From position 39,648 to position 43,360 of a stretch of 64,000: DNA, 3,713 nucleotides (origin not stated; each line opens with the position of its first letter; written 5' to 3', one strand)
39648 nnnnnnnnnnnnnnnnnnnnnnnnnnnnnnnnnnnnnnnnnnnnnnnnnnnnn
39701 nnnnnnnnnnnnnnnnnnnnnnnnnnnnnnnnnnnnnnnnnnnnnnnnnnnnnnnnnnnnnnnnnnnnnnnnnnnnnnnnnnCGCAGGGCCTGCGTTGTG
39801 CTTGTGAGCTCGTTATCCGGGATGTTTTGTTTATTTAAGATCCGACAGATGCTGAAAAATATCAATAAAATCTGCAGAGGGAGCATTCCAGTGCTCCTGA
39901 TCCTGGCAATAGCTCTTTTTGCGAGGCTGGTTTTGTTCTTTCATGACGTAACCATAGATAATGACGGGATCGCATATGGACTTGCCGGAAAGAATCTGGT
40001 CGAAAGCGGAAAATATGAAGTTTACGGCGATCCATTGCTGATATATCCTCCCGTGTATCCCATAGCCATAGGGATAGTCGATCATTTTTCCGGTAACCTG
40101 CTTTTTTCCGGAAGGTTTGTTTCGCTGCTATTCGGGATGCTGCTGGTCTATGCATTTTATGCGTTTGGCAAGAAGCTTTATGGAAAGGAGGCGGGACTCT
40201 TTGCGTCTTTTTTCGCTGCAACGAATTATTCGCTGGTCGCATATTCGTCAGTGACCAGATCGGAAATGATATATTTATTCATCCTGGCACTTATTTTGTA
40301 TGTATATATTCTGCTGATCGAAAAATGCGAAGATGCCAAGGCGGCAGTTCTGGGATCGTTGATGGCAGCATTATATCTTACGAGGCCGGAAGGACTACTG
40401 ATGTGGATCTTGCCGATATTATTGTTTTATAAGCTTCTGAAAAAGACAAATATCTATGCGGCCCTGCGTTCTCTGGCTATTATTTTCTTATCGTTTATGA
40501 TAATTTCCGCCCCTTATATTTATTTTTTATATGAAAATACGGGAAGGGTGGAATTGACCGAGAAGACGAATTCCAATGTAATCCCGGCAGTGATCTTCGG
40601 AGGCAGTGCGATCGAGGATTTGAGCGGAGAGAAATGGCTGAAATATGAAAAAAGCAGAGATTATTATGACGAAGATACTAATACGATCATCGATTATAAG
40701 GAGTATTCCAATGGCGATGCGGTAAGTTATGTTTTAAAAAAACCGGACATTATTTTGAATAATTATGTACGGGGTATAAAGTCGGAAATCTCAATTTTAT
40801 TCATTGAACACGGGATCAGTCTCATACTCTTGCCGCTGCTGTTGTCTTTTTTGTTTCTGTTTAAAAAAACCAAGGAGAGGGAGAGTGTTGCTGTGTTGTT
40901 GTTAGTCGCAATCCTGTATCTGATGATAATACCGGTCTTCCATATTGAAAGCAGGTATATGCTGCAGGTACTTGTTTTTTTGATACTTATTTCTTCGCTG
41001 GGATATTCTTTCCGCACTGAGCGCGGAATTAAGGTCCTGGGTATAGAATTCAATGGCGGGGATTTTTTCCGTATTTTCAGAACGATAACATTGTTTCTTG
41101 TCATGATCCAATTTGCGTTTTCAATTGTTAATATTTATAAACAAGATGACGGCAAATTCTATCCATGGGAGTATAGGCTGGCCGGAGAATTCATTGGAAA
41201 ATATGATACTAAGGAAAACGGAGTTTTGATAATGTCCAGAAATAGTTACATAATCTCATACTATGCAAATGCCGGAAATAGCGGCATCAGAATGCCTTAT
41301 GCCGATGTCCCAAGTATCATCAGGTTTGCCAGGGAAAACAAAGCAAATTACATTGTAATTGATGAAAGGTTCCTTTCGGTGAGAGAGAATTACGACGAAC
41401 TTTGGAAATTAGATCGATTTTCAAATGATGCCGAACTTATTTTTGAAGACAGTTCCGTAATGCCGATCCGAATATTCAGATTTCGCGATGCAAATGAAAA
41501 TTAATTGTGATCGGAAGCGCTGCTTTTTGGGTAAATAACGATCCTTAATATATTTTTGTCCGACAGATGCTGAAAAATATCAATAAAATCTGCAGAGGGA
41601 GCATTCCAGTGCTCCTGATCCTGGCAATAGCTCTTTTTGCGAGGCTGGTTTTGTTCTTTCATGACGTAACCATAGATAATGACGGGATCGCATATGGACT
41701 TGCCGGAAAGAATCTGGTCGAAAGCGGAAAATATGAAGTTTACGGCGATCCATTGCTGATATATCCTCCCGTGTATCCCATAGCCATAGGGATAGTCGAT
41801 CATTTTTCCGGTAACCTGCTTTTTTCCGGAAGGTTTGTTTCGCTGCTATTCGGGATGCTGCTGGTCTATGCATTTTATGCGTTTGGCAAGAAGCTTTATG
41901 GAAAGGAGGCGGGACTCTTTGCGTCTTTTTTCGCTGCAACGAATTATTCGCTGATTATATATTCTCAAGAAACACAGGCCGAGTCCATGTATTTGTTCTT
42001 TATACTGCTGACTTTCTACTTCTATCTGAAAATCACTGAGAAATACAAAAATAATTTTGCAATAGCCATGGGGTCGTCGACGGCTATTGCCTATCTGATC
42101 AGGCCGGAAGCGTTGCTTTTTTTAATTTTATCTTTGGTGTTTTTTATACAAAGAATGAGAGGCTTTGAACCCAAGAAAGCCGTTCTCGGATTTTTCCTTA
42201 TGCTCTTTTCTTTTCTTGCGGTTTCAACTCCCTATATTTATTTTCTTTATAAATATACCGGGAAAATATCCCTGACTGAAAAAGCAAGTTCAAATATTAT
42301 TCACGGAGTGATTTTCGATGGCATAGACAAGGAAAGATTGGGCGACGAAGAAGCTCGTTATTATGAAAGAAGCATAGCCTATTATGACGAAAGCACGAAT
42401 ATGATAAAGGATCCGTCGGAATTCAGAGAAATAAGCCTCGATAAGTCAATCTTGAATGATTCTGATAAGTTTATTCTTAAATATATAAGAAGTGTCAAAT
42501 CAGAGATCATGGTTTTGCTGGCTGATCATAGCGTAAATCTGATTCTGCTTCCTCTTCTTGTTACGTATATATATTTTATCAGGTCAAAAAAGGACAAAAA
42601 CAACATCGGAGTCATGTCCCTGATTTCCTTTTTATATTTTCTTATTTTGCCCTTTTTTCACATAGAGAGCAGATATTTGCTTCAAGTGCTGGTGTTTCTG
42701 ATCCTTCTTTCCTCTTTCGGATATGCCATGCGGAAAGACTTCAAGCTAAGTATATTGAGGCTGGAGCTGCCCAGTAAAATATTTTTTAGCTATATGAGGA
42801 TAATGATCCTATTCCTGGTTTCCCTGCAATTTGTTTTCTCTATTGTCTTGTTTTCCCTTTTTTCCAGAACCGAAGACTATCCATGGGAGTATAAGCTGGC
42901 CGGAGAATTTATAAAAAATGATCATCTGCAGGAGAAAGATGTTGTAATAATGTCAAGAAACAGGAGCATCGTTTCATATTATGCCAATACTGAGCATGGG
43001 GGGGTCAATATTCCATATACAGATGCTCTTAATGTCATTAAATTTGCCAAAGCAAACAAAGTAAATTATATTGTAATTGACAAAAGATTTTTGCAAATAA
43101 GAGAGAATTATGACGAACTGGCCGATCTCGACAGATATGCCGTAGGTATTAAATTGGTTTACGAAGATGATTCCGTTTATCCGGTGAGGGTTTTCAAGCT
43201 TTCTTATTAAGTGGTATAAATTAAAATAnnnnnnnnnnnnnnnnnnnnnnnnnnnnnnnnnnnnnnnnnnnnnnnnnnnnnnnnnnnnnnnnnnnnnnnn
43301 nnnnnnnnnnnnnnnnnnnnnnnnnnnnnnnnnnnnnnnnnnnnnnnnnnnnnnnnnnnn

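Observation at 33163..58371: About 25-kb surface-glycan island: five GT-C (PMT/ArnT-like) paralogs, an ArnC-like GT2, Ugd, RmlA, RmlB, DegT aminotransferase, five SAM methyltransferases, Wzx flippase, GT2/GT4 enzymes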

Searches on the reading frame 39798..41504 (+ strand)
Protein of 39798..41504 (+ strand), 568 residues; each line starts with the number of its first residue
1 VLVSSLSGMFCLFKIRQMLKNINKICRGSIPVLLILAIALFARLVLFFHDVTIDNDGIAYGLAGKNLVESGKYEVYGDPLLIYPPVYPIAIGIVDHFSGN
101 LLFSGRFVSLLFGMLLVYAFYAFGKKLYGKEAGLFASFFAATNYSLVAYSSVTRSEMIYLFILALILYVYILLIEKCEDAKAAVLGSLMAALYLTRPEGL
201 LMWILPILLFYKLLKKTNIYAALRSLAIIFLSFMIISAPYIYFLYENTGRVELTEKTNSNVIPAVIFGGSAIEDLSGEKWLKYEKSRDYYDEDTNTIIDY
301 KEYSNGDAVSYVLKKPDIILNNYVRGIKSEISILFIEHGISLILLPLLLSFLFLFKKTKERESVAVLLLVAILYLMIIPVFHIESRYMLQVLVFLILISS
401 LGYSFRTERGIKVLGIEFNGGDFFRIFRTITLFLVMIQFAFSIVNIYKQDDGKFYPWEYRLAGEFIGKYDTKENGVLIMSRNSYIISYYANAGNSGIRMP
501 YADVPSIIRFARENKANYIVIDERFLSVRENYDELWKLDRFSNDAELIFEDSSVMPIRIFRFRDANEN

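Call 3: search_protein_families(library=pfam, proteins=[window:39798-41504:+])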
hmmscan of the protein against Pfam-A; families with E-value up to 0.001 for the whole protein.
window:39798-41504:+ (568 aa): 2 families
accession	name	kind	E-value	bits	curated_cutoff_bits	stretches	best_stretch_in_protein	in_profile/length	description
PF13231.12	PMT_2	-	1.2e-07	32.5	26.1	1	84-231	3-154/160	Dolichyl-phosphate-mannose-protein mannosyltransferase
PF03901.23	Glyco_transf_22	-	3.9e-06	26.8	23.8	1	79-237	58-218/414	Alg9-like mannosyltransferase family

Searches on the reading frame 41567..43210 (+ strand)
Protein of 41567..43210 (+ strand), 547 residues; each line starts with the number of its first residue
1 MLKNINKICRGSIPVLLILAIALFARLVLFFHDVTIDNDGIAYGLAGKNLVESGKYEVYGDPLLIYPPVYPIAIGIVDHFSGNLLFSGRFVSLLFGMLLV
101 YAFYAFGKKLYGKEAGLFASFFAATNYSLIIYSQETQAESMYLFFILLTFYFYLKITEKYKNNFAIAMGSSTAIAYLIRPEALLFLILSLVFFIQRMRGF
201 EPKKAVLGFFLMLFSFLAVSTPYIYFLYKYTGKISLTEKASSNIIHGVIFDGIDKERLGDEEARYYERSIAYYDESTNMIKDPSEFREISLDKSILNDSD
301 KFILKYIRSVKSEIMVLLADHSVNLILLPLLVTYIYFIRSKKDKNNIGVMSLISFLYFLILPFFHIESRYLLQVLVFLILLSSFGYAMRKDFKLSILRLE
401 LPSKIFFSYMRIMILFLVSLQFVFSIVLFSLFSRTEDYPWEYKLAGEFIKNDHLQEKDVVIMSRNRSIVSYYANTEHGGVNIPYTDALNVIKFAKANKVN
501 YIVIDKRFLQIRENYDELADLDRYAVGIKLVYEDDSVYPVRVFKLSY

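Call 3: search_protein_families(library=pfam, proteins=[window:41567-43210:+])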
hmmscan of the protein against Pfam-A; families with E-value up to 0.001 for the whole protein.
window:41567-43210:+ (547 aa): 2 families
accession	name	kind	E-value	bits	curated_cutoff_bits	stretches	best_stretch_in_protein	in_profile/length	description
PF13231.12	PMT_2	-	4.1e-13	50.3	26.1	1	67-217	3-155/160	Dolichyl-phosphate-mannose-protein mannosyltransferase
PF03901.23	Glyco_transf_22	-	2.5e-10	40.6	23.8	1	62-225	58-223/414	Alg9-like mannosyltransferase family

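Call 5: search_protein_families(library=ncbifam, proteins=[window:41567-43210:+])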
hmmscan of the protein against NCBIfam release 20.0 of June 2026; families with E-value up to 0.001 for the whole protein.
window:41567-43210:+ (547 aa): 2 families
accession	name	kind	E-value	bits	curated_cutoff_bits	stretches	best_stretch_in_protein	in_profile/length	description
TIGR03663.1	TIGR03663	subfamily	6.8e-08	31.9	126.25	1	14-198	3-184/435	flippase activity-associated protein Agl23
NF047440.1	LA3751_2_3_fam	subfamily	1.3e-05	24.2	200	1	65-219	80-232/460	LA_3751/LA_3752 family putative glycosyltransferase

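Call 27: find_homologous_proteins(query=window:41567-43210:+, max_evalue=0.00001)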
Query window:41567-43210:+ (547 aa): 25 proteins with E <= 0.00001 among 8000 candidates.
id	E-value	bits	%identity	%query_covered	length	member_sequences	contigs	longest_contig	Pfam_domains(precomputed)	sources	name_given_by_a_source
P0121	0.0e+0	1173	100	100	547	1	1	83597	PF03901.24,PF13231.13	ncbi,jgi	ncbi:MAG: glycosyltransferase family 39 protein [Candidatus Paceibacterota bacterium]|jgi:hypothetic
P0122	2.9e-234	797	70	96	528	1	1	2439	PF03901.24,PF13231.13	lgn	-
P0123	1.9e-191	656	58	99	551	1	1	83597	PF03901.24,PF13231.13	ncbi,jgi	ncbi:MAG: glycosyltransferase family 39 protein [Candidatus Paceibacterota bacterium]|jgi:4-amino-4-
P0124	1.2e-173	597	52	99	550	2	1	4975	PF13231.13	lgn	-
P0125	1.9e-138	481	46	96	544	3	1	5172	PF02366.25,PF13231.13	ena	-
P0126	8.5e-138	479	45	98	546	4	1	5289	PF13231.13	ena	-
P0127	1.7e-137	478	44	98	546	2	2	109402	PF13231.13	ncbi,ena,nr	ncbi:glycosyltransferase family 39 protein [Candidatus Parcubacteria bacterium]|nr:glycosyltransfera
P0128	1.8e-137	478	46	98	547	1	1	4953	PF02366.25,PF13231.13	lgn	-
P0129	6.9e-136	473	45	100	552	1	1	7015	PF13231.13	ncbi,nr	ncbi:MAG: glycosyltransferase family 39 protein [Patescibacteria group bacterium]|nr:glycosyltransfe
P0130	3.4e-134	467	44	98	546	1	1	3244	PF13231.13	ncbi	-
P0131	3.2e-132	460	45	99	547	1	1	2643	PF13231.13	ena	-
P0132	5.0e-130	453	44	99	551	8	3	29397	PF02366.25,PF13231.13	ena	-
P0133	2.4e-128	448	43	98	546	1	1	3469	PF13231.13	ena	-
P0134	1.1e-125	439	46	85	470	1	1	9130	PF13231.13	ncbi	ncbi:MAG: glycosyltransferase family 39 protein [Minisyncoccia bacterium]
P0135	3.9e-125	437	43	98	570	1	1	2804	PF02366.25,PF13231.13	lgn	-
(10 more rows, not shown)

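Call 30: find_encoding_contigs(protein=P0127, flank=10000, max_places=2)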
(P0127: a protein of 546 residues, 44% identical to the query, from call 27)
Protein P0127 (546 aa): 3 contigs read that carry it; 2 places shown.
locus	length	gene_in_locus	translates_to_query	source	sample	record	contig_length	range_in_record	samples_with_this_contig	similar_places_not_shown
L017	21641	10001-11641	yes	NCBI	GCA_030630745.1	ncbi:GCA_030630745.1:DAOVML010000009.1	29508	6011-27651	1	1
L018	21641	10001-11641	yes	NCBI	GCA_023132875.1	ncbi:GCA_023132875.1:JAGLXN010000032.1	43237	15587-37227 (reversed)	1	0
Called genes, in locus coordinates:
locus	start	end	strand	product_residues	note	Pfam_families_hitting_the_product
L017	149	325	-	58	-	-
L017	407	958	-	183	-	PF01936:NYN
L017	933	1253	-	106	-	PF00312:Ribosomal_S15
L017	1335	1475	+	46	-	-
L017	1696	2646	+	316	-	PF13495:Phage_int_SAM_4 (weak), PF02899:Phage_int_SAM_1, PF00589:Phage_integrase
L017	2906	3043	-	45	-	-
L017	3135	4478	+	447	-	-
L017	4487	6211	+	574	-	-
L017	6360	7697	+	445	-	-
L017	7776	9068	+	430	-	PF03721:UDPG_MGDP_dh_N, PF00984:UDPG_MGDP_dh, PF03720:UDPG_MGDP_dh_C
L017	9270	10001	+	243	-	PF00535:Glycos_transf_2, PF10111:Glyco_tranf_2_2, PF13641:Glyco_tranf_2_3 (weak)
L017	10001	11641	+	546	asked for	PF13231:PMT_2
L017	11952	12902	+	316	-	PF00535:Glycos_transf_2, PF10111:Glyco_tranf_2_2, PF13641:Glyco_tranf_2_3 (weak)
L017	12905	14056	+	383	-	PF00534:Glycos_transf_1, PF13692:Glyco_trans_1_4, PF13524:Glyco_trans_1_2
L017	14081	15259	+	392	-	PF13477:Glyco_trans_4_2, PF13439:Glyco_transf_4, PF13579:Glyco_trans_4_4, PF20706:GT4-conflict, PF00534:Glycos_transf_1, PF13692:Glyco_trans_1_4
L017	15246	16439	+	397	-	-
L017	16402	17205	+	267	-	-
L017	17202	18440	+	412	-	PF01943:Polysacc_synt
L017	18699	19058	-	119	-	PF18895:T4SS_pilin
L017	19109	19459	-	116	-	PF18895:T4SS_pilin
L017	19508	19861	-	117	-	PF04956:TrbC (weak), PF18895:T4SS_pilin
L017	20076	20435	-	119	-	PF18895:T4SS_pilin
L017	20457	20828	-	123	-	PF01592:NifU_N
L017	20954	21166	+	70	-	-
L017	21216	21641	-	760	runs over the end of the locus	?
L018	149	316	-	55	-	-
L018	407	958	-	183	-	PF01936:NYN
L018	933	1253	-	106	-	PF00312:Ribosomal_S15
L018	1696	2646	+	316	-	PF13495:Phage_int_SAM_4 (weak), PF02899:Phage_int_SAM_1, PF00589:Phage_integrase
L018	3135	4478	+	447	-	-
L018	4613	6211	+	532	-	-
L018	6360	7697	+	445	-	-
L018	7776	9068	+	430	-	PF03721:UDPG_MGDP_dh_N, PF00984:UDPG_MGDP_dh, PF03720:UDPG_MGDP_dh_C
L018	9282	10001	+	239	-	PF00535:Glycos_transf_2, PF10111:Glyco_tranf_2_2, PF13641:Glyco_tranf_2_3 (weak)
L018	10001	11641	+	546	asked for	PF13231:PMT_2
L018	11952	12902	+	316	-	PF00535:Glycos_transf_2, PF10111:Glyco_tranf_2_2, PF13641:Glyco_tranf_2_3 (weak)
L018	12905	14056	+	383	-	PF00534:Glycos_transf_1, PF13692:Glyco_trans_1_4, PF13524:Glyco_trans_1_2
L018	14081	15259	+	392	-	PF13477:Glyco_trans_4_2, PF13439:Glyco_transf_4, PF13579:Glyco_trans_4_4, PF20706:GT4-conflict, PF00534:Glycos_transf_1, PF13692:Glyco_trans_1_4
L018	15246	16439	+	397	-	-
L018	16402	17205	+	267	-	-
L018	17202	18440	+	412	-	PF01943:Polysacc_synt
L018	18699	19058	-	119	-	PF18895:T4SS_pilin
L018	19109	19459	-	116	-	PF18895:T4SS_pilin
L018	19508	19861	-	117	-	PF04956:TrbC (weak), PF18895:T4SS_pilin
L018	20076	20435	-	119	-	PF18895:T4SS_pilin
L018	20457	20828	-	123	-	PF01592:NifU_N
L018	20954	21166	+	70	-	-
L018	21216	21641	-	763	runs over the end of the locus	PF13196:DUF4012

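Call 34: predict_structure(alignment_id=A3)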
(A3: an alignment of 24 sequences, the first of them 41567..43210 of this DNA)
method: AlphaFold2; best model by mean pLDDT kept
length: 547 residues; sequences in the alignment: 24
mean_pLDDT: 86.1   pTM: 0.87
mean pLDDT of the five models: 86.1, 85.8, 85.5, 82.7, 81.7
residues with pLDDT >= 90: 280; 70-90: 208; 50-70: 48; < 50: 11
segments of 3 or more residues with pLDDT < 50: 1-7, 434-436
pLDDT, mean of each block of 10 residues (from residue 1): 48 87 89 83 94 92 91 96 93 96 92 92 93 89 95 92 97 94 92 89 94 97 91 70 74 73 87 90 77 75 82 84 89 80 83 89 61 90 85 65 83 93 84 60 91 73 91 89 94 93 91 92 92 87 92
secondary structure, 60 per line:
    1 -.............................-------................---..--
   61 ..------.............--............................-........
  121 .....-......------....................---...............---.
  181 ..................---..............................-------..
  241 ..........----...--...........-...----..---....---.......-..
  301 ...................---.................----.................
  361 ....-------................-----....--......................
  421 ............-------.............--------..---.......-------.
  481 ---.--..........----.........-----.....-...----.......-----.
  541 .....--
elements in order: H2-30 H38-53 H69-81 H84-111 H113-125 H127-132 H139-158 H162-176 H180-198 H202-231 H239-250 H260-270 E272-274 H284-287 H291-297 H299-319 H323-339 H344-364 H372-387 E393-396 E399-402 H403-432 H440-452 H466-472 H487-496 E501-505 H506-509 H515-519 E528-534 E540-545

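Call 37: fold_search(model_id=the predicted structure, library=pdb)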
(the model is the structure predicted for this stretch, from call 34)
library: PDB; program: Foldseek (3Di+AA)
matches with E <= 10: 264; with E <= 0.001: 30
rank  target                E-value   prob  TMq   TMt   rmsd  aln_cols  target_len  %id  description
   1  6s7t_A                2.2e-08  1.00  0.59  0.47  14.0       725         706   12  Cryo-EM structure of human oligosaccharyltransferase complex OST-B (released 2019-12-18)
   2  9n9j_I                2.5e-08  1.00  0.60  0.48  15.2       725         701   15  Structure of a GRP94 folding intermediate engaged with a CCDC134- and FKBP11-bound secretory translocon (released 2025-11-19)
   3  8b6l_I                3.0e-08  1.00  0.58  0.48  15.8       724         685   14  Subtomogram average of the human Sec61-TRAP-OSTA-translocon (released 2022-12-07)
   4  6c26_A                4.5e-08  1.00  0.59  0.51  14.7       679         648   14  The Cryo-EM structure of a eukaryotic oligosaccharyl transferase complex (released 2018-01-31)
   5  8pn9_A                5.8e-08  1.00  0.62  0.53  12.6       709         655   13  Structure of human oligosaccharyltransferase OST-A complex bound to NGI-1 (released 2024-05-08)
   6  7oci_F                8.6e-08  1.00  0.59  0.51  12.9       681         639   12  Cryo-EM structure of yeast Ost6p containing oligosaccharyltransferase complex (released 2022-02-16)
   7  8agc_A                8.6e-08  1.00  0.56  0.45  14.1       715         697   14  Structure of yeast oligosaccharylransferase complex with lipid-linked oligosaccharide and non-acceptor peptide bound (released 2022-12-07)
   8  6s7o_A                9.0e-08  1.00  0.60  0.52  14.1       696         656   13  Cryo-EM structure of human oligosaccharyltransferase complex OST-A (released 2019-12-18)
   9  8age_A                2.0e-07  1.00  0.59  0.51  10.4       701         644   12  Structure of yeast oligosaccharylransferase complex with acceptor peptide bound (released 2022-12-07)
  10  8agb_A                2.0e-07  1.00  0.55  0.48  13.9       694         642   12  Structure of yeast oligosaccharylransferase complex with lipid-linked oligosaccharide bound (released 2022-12-07)
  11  6ezn_F                2.6e-07  1.00  0.55  0.47  13.7       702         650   12  Cryo-EM structure of the yeast oligosaccharyltransferase (OST) complex (released 2018-01-17)
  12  5f15                  3.7e-07  1.00  0.48  0.49  16.1       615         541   12  Crystal Structure of ArnT from Cupriavidus metallidurans bound to Undecaprenyl phosphate (released 2016-02-17)
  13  5ezm                  7.4e-07  1.00  0.46  0.47  17.0       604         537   12  Crystal Structure of ArnT from Cupriavidus metallidurans in the apo state (released 2016-02-17)
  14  6ftg_5                8.8e-07  1.00  0.59  0.52  13.9       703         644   14  Subtomogram average of OST-containing ribosome-translocon complexes from canine rough microsomal membranes (released 2018-03-21)
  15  6gxc_A                1.2e-06  1.00  0.52  0.42  13.0       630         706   11  Bacterial oligosaccharyltransferase PglB in complex with an inhibitory peptide and a reactive lipid-linked oligosaccha (released 2018-11-14)
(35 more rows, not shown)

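Call 45: find_encoding_contigs(protein=P0132, flank=10000, max_places=1)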
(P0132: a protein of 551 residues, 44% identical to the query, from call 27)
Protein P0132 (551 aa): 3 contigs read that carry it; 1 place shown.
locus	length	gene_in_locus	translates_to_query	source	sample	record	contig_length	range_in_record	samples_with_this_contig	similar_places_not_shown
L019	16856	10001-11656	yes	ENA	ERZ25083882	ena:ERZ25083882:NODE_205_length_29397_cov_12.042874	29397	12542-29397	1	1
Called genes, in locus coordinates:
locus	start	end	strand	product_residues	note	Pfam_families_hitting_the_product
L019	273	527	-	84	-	-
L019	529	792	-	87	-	PF01809:YidD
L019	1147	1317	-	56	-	-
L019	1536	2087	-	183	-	PF01936:NYN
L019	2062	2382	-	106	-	PF00312:Ribosomal_S15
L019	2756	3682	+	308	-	PF13102:Phage_int_SAM_5 (weak), PF13495:Phage_int_SAM_4 (faint), PF02899:Phage_int_SAM_1, PF00589:Phage_integrase, PF22823:MrpR_C_cat (weak)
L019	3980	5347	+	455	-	-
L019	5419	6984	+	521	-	-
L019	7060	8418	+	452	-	PF13231:PMT_2 (weak)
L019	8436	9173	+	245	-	PF13489:Methyltransf_23, PF07021:MetW (weak), PF13847:Methyltransf_31, PF08241:Methyltransf_11, PF08242:Methyltransf_12, PF13649:Methyltransf_25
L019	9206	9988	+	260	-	PF00535:Glycos_transf_2, PF10111:Glyco_tranf_2_2, PF13641:Glyco_tranf_2_3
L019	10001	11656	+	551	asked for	PF02366:PMT, PF13231:PMT_2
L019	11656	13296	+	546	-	PF13231:PMT_2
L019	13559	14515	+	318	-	PF00535:Glycos_transf_2, PF10111:Glyco_tranf_2_2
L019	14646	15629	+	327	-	PF01370:Epimerase, PF02719:Polysacc_synt_2, PF04321:RmlD_sub_bind, PF16363:GDP_Man_Dehyd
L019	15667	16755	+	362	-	PF13439:Glyco_transf_4, PF13579:Glyco_trans_4_4 (weak), PF00534:Glycos_transf_1, PF13692:Glyco_trans_1_4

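Call 71: search_protein_families(library=pfam, proteins=[L017:4487-6211:+, L017:15246-16439:+, L017:16402-17205:+, L017:9270-10001:+], max_evalue=0.05)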
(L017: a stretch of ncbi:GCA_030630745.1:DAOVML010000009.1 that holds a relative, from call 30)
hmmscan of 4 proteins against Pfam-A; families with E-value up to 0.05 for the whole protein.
L017:4487-6211:+ (574 aa): 0 families

L017:15246-16439:+ (397 aa): 3 families
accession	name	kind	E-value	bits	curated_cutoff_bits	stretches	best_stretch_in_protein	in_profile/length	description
PF02223.23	Thymidylate_kin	-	0.00077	19.6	27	0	277-340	71-140/185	Thymidylate kinase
PF13238.12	AAA_18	-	0.011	16.6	29.4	1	197-334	1-107/128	AAA domain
PF03039.19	IL12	-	0.041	13.7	25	0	342-395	39-92/214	Interleukin-12 alpha subunit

L017:16402-17205:+ (267 aa): 5 families
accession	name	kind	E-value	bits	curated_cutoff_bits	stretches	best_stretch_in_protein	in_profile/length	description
PF00069.31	Pkinase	-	6.3e-05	22.9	31.7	1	77-208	4-142/263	Protein kinase domain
PF19974.5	TCAD9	-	0.00043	20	40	1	184-213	297-326/429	Ternary complex associated domain 9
PF01163.29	RIO1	-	0.00048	20.2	22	1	154-211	98-151/187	RIO domain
PF17612.7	DUF5507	-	0.0096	16.1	27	1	67-126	95-151/160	Family of unknown function (DUF5507)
PF01636.29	APH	-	0.049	13.8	23.2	0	182-213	166-199/239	Phosphotransferase enzyme family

L017:9270-10001:+ (243 aa): 4 families
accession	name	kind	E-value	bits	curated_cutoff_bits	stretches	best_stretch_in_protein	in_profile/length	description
PF00535.33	Glycos_transf_2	-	4.2e-28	98.8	23.3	1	8-174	1-165/168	Glycosyl transferase family 2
PF10111.15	Glyco_tranf_2_2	-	4.2e-10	40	27.3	1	8-110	1-103/276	Glycosyltransferase like family 2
PF13641.12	Glyco_tranf_2_3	-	9.5e-05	23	27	1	7-128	3-127/230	Glycosyltransferase like family 2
PF13733.12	Glyco_transf_7N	-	0.0016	18.5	27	1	7-64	49-105/134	N-terminal region of glycosyl transferase group 7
